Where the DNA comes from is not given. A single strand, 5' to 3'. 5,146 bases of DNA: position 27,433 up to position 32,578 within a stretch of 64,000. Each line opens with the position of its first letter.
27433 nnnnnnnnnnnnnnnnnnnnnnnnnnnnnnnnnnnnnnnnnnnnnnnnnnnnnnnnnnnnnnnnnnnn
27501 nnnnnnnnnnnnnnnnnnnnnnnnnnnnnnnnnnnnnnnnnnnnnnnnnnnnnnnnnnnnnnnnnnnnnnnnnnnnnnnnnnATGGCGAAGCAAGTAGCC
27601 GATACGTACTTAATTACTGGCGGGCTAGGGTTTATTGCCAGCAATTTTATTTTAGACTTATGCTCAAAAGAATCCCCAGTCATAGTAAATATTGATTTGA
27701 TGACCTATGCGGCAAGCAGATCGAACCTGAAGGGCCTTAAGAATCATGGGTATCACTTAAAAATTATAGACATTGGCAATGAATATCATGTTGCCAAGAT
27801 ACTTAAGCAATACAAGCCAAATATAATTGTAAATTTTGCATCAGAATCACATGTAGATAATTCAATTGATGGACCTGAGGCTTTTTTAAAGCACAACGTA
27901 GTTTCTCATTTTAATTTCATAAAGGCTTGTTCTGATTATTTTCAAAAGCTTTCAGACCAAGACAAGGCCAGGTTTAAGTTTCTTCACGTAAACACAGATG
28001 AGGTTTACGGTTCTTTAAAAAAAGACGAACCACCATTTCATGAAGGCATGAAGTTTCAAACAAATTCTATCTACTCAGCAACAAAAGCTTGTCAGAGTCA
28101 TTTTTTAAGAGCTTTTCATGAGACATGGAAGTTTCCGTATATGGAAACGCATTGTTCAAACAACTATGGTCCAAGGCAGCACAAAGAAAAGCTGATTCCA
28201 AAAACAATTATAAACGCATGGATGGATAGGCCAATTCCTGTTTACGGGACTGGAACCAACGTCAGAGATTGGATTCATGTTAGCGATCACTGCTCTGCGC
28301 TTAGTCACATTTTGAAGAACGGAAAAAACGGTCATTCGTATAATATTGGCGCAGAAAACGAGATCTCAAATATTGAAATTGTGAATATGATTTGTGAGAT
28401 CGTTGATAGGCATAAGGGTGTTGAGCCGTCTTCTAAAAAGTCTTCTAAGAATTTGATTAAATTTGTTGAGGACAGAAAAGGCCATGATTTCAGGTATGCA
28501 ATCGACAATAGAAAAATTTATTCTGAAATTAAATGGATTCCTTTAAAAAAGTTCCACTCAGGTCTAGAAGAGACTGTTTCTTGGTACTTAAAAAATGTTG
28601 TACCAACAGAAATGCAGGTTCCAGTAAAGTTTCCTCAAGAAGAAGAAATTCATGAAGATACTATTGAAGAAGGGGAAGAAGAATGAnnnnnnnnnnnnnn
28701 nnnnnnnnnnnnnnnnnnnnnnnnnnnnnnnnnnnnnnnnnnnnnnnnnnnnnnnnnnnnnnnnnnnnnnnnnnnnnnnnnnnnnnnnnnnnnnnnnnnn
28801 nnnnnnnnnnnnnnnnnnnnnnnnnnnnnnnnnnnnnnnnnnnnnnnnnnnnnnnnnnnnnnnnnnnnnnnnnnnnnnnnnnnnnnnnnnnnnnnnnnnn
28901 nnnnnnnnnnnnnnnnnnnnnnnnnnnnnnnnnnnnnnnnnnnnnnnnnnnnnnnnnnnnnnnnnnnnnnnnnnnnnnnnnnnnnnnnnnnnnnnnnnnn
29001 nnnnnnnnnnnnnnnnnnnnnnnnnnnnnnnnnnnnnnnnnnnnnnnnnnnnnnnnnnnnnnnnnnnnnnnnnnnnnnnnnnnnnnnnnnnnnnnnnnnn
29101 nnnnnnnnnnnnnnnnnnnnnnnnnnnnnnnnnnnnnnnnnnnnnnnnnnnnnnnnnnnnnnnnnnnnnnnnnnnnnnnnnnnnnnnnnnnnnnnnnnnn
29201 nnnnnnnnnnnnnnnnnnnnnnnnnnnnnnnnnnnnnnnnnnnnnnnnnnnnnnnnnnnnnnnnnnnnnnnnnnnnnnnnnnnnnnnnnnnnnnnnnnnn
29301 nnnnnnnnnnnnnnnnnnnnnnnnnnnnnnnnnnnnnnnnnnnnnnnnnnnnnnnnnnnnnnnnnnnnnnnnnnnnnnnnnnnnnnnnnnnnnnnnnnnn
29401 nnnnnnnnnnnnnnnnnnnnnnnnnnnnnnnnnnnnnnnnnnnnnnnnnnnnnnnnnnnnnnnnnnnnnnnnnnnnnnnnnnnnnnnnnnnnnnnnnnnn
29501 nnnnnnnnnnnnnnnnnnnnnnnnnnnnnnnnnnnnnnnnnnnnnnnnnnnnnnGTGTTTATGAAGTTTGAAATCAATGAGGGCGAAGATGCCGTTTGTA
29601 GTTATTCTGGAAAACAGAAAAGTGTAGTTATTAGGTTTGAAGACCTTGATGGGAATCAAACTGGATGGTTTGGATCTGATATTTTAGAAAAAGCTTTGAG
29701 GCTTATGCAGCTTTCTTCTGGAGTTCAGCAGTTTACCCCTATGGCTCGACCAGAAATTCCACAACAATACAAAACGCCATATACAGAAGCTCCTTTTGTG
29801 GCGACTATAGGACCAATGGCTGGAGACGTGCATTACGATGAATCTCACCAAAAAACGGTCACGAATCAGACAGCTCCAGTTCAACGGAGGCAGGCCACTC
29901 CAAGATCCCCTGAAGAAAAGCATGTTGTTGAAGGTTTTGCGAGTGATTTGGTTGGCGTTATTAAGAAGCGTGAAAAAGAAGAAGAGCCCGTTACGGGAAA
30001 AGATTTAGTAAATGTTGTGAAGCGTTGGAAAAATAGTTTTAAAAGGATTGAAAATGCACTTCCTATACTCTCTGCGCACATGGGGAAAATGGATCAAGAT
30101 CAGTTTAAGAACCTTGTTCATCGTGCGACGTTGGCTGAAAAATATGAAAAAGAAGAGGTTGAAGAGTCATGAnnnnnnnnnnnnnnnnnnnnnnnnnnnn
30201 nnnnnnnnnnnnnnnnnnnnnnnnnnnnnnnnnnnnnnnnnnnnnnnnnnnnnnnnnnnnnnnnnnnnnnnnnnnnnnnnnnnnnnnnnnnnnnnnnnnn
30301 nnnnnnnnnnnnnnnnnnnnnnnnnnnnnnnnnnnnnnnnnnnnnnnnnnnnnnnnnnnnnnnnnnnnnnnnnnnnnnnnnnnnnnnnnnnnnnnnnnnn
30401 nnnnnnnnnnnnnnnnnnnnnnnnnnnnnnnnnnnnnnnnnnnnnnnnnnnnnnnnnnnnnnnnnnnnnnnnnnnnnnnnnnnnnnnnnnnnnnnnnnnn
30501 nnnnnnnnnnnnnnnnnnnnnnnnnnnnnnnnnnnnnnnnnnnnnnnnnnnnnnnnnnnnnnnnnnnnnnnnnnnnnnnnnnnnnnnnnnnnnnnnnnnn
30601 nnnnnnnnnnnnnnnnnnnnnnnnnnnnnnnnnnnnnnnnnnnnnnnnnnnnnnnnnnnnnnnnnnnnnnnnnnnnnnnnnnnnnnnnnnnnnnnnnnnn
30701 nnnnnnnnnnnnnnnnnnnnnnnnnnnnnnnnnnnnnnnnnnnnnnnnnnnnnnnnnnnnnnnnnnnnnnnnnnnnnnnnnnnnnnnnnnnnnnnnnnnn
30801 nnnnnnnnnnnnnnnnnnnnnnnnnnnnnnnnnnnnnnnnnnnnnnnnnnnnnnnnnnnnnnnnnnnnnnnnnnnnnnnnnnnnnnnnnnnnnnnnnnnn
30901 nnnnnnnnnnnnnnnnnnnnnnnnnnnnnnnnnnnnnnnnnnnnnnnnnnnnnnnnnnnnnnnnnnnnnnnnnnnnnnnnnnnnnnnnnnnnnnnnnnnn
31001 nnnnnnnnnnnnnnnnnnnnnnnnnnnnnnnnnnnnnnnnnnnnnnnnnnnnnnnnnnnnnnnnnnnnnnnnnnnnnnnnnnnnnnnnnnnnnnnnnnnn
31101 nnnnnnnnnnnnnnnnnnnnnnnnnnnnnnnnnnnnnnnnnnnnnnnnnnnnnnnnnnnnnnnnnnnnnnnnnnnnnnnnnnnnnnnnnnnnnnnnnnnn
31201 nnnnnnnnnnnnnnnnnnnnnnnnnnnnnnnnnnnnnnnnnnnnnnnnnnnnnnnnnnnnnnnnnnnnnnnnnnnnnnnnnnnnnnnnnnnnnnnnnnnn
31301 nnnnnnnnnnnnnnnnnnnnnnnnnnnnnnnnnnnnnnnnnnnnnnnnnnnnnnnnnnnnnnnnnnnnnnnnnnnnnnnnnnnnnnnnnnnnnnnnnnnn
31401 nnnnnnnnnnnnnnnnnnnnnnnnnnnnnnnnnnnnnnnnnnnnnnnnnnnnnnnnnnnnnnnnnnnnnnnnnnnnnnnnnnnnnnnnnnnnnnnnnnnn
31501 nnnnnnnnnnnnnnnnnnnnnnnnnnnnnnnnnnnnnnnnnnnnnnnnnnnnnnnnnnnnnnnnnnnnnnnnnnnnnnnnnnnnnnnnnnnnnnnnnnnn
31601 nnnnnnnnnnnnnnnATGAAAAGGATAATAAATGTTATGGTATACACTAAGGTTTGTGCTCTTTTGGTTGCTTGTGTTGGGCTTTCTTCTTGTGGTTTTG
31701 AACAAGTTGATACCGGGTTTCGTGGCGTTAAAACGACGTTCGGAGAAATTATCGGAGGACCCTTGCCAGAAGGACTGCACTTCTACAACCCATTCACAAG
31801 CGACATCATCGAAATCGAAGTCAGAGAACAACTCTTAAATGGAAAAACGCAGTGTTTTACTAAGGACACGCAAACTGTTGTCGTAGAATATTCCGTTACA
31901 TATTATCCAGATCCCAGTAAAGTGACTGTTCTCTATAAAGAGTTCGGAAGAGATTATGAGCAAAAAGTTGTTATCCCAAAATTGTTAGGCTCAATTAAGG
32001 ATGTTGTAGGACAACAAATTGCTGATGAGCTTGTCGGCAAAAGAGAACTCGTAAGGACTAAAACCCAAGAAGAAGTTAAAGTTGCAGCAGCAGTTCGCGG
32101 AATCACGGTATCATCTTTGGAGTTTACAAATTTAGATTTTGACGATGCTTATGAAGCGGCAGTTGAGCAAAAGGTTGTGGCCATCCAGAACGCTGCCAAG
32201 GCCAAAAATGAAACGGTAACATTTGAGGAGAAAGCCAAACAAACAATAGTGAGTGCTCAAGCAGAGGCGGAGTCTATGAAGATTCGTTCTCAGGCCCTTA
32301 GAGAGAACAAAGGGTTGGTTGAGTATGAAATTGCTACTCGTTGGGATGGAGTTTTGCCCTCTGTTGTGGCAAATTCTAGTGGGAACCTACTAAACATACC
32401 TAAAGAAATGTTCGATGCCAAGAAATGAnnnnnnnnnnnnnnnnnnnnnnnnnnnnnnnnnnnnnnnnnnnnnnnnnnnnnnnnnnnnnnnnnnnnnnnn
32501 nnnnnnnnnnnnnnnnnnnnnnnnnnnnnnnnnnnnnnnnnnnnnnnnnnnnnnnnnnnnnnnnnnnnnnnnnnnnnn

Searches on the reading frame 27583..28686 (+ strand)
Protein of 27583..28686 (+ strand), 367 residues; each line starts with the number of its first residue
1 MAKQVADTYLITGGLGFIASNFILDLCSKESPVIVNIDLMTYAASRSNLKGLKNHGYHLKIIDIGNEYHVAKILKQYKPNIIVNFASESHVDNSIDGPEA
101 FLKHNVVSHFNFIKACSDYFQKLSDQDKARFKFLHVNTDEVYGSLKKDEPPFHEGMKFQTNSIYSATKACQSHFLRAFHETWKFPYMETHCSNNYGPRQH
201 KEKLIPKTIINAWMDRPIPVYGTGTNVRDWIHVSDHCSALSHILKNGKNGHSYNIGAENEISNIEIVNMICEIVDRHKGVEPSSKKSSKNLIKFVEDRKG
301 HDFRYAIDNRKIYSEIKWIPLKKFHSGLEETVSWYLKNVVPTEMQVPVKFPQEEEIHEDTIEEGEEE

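Call 5: search_protein_families(library=pfam, proteins=[window:27583-28686:+], max_evalue=0.01)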
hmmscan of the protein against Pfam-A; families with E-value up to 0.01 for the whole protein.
window:27583-28686:+ (367 aa): 5 families
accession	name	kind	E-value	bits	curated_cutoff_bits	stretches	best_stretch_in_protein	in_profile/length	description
PF16363.11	GDP_Man_Dehyd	-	2.7e-64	218.1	27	1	10-331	1-332/332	GDP-mannose 4,6 dehydratase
PF01370.27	Epimerase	-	3.7e-46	157.9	20.9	1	10-256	2-240/240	NAD dependent epimerase/dehydratase family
PF02719.21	Polysacc_synt_2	-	2.6e-06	27.3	20.2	1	10-118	2-117/293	Polysaccharide biosynthesis protein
PF04321.23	RmlD_sub_bind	-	2.2e-05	24.1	27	1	51-171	24-132/287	RmlD substrate binding domain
PF01073.25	3Beta_HSD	-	0.0027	17.2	22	1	10-117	1-104/280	3-beta hydroxysteroid dehydrogenase/isomerase family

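Call 9: search_protein_families(library=ncbifam, proteins=[window:27583-28686:+], max_evalue=0.01)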
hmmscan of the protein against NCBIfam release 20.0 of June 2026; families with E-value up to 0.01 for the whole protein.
window:27583-28686:+ (367 aa): 17 families
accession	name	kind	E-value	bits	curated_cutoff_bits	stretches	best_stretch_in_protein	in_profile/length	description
TIGR01181.1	dTDP_gluc_dehyt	equivalog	4.5e-111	371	365.1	1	9-338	2-314/321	dTDP-glucose 4,6-dehydratase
NF007582.0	PRK10217.1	equivalog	3.1e-95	319.3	698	1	9-339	4-335/355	dTDP-glucose 4,6-dehydratase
NF007490.0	PRK10084.1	subfamily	7.5e-94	314.7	649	1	10-339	4-338/361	dTDP-glucose 4,6-dehydratase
TIGR01179.1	galE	equivalog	3e-25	88.7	262.3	1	10-334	3-324/332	UDP-glucose 4-epimerase GalE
TIGR04180.1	EDH_00030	hypoth_equivalog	3.2e-23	82.2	475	1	10-281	2-263/297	NAD-dependent 4,6-dehydratase LegB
TIGR02622.1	CDP_4_6_dhtase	equivalog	4.1e-14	52.5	278.45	1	10-340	8-335/352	CDP-glucose 4,6-dehydratase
TIGR01472.1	gmd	equivalog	2.1e-11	43.6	415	1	56-276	55-270/342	GDP-mannose 4,6-dehydratase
NF047922.1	GDPFucSynFcl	equivalog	4e-11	42.9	500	1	62-338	37-304/308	GDP-L-fucose synthase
TIGR02197.1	heptose_epim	equivalog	4.7e-11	42.4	274.6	1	10-335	2-313/316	ADP-glyceromanno-heptose 6-epimerase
NF007956.0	PRK10675.1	subfamily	7.7e-11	41.7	394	2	10-117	4-112/338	UDP-glucose 4-epimerase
NF041015.1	UDPsulfquin_syn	equivalog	3.5e-08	32.8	575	1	53-279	64-311/384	UDP-sulfoquinovose synthase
TIGR01777.1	yfcH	hypoth_equivalog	3.3e-06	26.9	207.35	1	222-278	189-245/292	TIGR01777 family oxidoreductase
NF011728.1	PRK15181.1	equivalog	6.9e-06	25.3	760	1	8-337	17-339/348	Vi polysaccharide biosynthesis UDP-N-acetylglucosaminuronic acid C-4 epimerase TviC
NF008872.0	PRK11908.1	equivalog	1.5e-05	24.2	294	1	184-342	177-342/349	bifunctional UDP-4-keto-pentose/UDP-xylose synthase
TIGR01214.1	rmlD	equivalog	0.00051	19.2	224.05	1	40-171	32-131/285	dTDP-4-dehydrorhamnose reductase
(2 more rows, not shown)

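Call 21: find_encoding_contigs(protein=window:27583-28686:+, flank=10000, max_places=3)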
Protein window:27583-28686:+ (367 aa): 4 contigs read that carry it; 1 place shown.
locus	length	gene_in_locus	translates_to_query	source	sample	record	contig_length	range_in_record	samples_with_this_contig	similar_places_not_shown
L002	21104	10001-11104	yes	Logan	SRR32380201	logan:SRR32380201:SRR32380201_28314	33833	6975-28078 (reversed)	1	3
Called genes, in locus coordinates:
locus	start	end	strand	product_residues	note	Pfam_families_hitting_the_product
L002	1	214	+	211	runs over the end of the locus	-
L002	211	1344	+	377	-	-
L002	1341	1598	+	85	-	-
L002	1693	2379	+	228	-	-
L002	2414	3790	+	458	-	PF00270:DEAD (weak), PF04851:ResIII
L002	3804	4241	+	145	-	-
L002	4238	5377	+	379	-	PF00154:RecA_N, PF06745:ATPase, PF13481:AAA_25 (weak)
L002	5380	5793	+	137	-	-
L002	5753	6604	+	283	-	-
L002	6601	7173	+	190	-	PF02075:RuvC (weak)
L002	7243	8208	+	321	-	-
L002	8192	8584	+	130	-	PF10651:BppU_N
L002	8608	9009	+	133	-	-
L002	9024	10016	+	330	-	PF01370:Epimerase, PF04321:RmlD_sub_bind, PF16363:GDP_Man_Dehyd (faint)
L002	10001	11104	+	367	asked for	PF01370:Epimerase, PF02719:Polysacc_synt_2 (weak), PF04321:RmlD_sub_bind (faint), PF16363:GDP_Man_Dehyd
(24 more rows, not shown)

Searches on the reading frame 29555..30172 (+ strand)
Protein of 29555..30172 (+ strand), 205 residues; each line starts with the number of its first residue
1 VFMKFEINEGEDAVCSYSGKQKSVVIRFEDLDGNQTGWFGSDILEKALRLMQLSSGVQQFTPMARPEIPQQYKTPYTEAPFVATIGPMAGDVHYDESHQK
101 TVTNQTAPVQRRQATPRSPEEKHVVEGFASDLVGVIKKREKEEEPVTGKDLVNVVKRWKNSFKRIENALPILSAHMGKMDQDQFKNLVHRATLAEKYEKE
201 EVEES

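Call 5: search_protein_families(library=pfam, proteins=[window:29555-30172:+], max_evalue=0.01)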
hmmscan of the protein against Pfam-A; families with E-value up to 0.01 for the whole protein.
window:29555-30172:+ (205 aa): 0 families

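Call 9: search_protein_families(library=ncbifam, proteins=[window:29555-30172:+], max_evalue=0.01)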
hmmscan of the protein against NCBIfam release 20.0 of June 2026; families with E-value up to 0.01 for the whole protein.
window:29555-30172:+ (205 aa): 0 families

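Call 57: search_protein_families(library=pfam, proteins=[window:29555-30172:+], max_evalue=1)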
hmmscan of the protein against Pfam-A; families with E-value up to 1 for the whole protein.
window:29555-30172:+ (205 aa): 1 family
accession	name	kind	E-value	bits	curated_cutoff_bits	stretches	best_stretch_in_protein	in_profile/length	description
PF20743.2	DUF5580_C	-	0.11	13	24.1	1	158-191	3-37/75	Family of unknown function (DUF5580) C-terminal domain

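Call 97: search_protein_families(library=phrogs, proteins=[window:29555-30172:+], max_evalue=0.01)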
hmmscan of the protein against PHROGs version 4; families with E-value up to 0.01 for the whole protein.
window:29555-30172:+ (205 aa): 0 families

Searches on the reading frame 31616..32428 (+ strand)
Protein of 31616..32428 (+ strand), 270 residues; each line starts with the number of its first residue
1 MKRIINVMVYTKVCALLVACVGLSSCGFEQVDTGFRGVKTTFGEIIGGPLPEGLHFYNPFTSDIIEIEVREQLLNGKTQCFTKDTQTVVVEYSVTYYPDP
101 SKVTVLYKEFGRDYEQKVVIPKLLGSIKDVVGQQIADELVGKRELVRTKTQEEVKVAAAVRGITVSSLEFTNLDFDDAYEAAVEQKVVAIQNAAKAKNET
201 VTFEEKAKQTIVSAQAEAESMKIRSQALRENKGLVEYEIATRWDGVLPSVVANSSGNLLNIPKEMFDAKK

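Call 5: search_protein_families(library=pfam, proteins=[window:31616-32428:+], max_evalue=0.01)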
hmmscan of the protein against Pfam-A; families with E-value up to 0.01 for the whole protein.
window:31616-32428:+ (270 aa): 1 family
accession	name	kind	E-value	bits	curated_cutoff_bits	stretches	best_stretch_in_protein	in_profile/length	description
PF01145.31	Band_7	-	3.9e-27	95.9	23.6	1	30-199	2-166/176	SPFH domain / Band 7 family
